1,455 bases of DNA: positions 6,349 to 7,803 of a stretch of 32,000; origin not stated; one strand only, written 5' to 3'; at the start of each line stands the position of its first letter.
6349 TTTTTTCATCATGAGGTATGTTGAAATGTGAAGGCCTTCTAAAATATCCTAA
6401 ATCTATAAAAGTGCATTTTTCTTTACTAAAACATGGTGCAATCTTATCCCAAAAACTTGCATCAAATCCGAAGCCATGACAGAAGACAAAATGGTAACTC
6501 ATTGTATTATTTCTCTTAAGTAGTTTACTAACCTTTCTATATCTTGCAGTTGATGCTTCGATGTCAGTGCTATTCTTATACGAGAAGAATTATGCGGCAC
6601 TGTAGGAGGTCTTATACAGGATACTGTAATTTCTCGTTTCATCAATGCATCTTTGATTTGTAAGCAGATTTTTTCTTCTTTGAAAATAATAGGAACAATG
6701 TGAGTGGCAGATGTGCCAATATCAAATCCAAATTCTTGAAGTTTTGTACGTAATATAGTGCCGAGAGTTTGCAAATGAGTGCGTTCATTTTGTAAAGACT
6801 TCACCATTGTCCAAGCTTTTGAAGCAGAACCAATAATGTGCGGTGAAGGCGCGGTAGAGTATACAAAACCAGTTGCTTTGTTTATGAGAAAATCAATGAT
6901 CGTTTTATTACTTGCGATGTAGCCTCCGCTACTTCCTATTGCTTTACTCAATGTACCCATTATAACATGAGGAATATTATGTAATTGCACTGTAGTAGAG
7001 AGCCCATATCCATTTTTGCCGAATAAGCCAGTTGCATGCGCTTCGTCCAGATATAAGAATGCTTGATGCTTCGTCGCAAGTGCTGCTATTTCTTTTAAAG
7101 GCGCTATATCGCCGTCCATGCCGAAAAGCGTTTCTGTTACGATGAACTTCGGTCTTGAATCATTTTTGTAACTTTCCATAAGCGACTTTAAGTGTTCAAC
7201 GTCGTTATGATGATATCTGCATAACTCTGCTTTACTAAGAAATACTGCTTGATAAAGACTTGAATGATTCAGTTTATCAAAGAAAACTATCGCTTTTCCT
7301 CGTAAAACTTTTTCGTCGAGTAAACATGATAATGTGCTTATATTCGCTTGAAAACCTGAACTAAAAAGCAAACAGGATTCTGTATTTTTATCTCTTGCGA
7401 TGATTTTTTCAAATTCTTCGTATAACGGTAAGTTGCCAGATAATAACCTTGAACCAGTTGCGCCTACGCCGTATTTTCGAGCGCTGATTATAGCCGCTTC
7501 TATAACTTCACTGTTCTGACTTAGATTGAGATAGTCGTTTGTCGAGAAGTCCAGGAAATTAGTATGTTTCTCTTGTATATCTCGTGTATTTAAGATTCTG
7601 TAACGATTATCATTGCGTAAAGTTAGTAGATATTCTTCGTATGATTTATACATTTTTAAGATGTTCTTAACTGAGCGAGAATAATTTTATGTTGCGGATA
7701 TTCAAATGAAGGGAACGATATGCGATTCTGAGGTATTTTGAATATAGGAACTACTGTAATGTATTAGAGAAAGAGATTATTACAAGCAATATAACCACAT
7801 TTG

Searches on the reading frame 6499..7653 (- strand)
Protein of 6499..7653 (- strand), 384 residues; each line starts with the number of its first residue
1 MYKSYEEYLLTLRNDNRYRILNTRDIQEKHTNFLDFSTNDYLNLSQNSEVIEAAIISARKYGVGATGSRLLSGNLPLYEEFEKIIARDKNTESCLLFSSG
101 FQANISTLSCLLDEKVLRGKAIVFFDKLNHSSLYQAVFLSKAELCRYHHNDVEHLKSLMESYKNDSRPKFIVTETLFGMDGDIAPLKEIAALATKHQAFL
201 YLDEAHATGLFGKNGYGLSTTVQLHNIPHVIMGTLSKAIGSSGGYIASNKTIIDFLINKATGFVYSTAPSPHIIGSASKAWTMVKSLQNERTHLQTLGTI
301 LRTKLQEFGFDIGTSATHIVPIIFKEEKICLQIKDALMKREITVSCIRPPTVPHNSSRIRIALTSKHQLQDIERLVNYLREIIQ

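Call 6: search_protein_families(library=pfam, proteins=[window:6499-7653:-], max_evalue=0.01)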
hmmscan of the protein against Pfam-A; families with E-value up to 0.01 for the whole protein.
window:6499-7653:- (384 aa): 2 families
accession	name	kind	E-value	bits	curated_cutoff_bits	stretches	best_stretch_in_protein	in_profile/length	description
PF00155.27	Aminotran_1_2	-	5.7e-51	174.2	19.7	1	32-378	2-360/361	Aminotransferase class I and II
PF01053.26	Cys_Met_Meta_PP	-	3.7e-06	26.2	27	1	76-212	52-182/381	Cys/Met metabolism PLP-dependent enzyme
